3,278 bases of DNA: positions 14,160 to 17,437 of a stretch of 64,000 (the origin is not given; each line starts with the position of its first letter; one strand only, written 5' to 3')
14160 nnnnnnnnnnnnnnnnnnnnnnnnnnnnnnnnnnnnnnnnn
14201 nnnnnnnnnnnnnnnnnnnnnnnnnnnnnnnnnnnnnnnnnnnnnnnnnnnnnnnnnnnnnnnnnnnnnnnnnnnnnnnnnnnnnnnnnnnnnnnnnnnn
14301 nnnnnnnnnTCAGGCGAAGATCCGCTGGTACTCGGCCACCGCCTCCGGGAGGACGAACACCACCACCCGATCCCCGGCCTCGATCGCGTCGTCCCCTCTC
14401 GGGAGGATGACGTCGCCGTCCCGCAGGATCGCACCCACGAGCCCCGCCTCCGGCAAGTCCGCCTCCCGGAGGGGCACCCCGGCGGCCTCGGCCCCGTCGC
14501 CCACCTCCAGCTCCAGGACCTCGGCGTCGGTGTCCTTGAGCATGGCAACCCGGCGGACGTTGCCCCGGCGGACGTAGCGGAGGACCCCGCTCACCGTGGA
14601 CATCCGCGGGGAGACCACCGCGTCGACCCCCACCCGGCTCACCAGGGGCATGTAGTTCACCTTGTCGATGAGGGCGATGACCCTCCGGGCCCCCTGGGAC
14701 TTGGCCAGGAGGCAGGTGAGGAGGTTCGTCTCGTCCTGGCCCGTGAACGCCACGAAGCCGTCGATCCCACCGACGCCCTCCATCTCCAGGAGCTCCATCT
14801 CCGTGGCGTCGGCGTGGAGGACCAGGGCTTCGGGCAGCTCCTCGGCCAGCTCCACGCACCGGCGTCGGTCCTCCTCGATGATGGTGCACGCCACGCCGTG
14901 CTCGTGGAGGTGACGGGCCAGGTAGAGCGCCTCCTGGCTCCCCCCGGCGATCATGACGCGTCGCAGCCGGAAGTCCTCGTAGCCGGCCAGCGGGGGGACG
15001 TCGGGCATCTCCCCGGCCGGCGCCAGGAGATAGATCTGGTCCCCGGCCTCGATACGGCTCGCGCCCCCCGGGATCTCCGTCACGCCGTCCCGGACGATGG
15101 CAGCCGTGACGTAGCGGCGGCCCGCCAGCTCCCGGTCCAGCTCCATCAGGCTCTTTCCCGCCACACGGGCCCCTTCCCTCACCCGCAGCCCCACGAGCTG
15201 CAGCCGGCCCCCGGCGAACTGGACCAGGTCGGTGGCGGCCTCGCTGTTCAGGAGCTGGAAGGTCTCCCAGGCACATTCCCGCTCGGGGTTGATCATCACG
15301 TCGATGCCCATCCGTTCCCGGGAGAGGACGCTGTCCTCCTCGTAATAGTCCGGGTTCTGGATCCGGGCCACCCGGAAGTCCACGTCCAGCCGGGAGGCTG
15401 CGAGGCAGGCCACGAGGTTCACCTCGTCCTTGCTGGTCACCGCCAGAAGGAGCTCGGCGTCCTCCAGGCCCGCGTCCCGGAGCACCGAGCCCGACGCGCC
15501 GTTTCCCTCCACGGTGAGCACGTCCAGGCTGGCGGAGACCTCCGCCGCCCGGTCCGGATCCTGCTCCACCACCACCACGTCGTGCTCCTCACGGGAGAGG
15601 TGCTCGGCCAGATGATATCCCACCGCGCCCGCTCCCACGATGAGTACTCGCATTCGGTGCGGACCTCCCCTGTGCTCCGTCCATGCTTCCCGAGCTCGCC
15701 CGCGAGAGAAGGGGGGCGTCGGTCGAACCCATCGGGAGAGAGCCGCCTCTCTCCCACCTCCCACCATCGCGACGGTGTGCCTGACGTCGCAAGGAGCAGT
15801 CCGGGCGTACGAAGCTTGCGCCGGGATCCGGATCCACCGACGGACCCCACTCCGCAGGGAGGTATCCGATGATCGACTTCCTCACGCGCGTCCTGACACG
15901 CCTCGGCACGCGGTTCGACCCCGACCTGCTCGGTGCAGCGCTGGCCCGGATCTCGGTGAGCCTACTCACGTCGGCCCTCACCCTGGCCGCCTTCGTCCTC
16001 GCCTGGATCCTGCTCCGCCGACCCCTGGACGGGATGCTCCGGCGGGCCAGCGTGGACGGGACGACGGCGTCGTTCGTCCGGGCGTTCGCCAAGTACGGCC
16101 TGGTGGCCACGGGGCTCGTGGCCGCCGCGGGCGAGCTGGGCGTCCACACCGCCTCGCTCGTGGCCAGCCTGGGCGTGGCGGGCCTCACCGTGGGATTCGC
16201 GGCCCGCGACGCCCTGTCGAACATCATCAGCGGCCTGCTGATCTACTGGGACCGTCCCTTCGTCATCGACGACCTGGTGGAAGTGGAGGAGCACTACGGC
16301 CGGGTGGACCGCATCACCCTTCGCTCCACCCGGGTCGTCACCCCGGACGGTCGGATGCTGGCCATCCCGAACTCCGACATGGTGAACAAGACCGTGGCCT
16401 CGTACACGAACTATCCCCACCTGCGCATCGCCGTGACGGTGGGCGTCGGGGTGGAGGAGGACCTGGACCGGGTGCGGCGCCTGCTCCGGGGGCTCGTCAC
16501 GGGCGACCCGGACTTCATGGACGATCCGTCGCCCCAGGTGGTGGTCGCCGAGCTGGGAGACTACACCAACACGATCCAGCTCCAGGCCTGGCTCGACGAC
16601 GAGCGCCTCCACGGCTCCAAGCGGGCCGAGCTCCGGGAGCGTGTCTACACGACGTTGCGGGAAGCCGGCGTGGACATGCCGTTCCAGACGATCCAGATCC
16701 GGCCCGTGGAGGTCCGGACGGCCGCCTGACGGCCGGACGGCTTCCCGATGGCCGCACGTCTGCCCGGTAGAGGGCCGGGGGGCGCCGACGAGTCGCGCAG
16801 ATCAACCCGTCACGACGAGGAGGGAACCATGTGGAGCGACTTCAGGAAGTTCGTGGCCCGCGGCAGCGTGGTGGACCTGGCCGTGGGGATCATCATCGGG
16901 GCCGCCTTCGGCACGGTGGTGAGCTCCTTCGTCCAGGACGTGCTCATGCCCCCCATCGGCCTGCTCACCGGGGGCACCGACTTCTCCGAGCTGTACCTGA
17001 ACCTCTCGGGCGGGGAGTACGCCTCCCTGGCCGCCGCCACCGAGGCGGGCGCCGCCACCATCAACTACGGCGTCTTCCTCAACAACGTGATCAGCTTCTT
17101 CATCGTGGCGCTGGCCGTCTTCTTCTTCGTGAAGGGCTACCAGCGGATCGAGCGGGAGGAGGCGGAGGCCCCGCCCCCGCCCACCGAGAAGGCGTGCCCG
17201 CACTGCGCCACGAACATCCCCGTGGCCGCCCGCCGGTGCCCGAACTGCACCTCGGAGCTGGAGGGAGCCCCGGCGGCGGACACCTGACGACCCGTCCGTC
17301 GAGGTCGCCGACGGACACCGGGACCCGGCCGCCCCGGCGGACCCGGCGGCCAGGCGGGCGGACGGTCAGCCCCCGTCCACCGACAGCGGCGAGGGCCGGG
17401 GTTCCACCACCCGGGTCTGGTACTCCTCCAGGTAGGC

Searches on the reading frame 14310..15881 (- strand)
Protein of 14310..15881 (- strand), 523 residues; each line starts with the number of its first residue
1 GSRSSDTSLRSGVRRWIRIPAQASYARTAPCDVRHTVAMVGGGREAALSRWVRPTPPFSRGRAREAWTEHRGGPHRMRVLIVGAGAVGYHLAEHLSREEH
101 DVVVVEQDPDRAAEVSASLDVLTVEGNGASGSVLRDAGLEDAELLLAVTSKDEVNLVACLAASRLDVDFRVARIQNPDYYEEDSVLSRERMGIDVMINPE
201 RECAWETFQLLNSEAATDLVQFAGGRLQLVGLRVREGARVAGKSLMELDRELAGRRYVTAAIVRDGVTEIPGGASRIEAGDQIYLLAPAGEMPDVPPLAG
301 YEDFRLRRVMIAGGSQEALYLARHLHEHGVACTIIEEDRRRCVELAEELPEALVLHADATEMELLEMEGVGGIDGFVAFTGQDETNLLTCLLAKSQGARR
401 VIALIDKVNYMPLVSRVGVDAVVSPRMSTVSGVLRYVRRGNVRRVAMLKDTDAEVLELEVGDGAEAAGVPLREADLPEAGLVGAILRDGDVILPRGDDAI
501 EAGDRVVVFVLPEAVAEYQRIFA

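Call 46: search_protein_families(library=pfam, proteins=[window:14310-15881:-], max_evalue=0.00001)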
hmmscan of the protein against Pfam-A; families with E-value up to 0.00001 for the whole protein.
window:14310-15881:- (523 aa): 6 families
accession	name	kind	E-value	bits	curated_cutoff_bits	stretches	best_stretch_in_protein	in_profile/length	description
PF02254.24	TrkA_N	-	3.5e-49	166.4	23.8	2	79-199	1-116/116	TrkA-N domain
PF02080.26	TrkA_C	-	1.2e-22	80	27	2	456-522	2-70/71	TrkA-C domain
PF13241.12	NAD_binding_7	-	6.7e-10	39.9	22.1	1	76-163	7-83/104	Putative NAD(P)-binding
PF01494.25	FAD_binding_3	-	6.4e-09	35.9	22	0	77-152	2-71/349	FAD binding domain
PF01488.26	Shikimate_DH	-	1e-07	32.5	24.3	0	76-119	12-56/138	Shikimate / quinate 5-dehydrogenase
PF13450.12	NAD_binding_8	-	1.9e-06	28.5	21.9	0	81-110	1-30/68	NAD(P)-binding Rossmann-like domain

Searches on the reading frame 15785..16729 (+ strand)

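Call 46: search_protein_families(library=pfam, proteins=[window:15785-16729:+], max_evalue=0.00001)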
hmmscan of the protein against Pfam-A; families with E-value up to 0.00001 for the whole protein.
window:15785-16729:+ (314 aa): 3 families
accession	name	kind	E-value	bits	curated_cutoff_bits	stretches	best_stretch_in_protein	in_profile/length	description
PF00924.24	MS_channel_2nd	-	2.8e-19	69.4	20.2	1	142-207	1-66/68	Mechanosensitive ion channel, beta-domain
PF21082.3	MS_channel_3rd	-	2e-08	35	21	1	216-298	2-88/88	Mechanosensitive ion channel MscS, C-terminal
PF21088.3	MS_channel_1st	-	1.1e-06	28.9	23.1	1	103-140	4-41/42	Mechanosensitive ion channel, transmembrane helices 2/3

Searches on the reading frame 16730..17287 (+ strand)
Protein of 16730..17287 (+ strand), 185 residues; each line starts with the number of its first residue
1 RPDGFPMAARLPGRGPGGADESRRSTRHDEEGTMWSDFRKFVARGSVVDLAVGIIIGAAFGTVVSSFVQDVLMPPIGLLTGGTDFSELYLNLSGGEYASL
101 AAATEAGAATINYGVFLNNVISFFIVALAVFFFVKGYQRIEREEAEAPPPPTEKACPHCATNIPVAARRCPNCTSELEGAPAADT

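Call 68: search_protein_families(library=pfam, proteins=[window:16730-17287:+], max_evalue=0.00001)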
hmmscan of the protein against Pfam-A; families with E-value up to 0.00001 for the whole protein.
window:16730-17287:+ (185 aa): 1 family
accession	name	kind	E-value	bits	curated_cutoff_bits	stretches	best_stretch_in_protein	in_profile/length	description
PF01741.23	MscL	-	2.3e-39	135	27.4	1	34-160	1-115/123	Large-conductance mechanosensitive channel, MscL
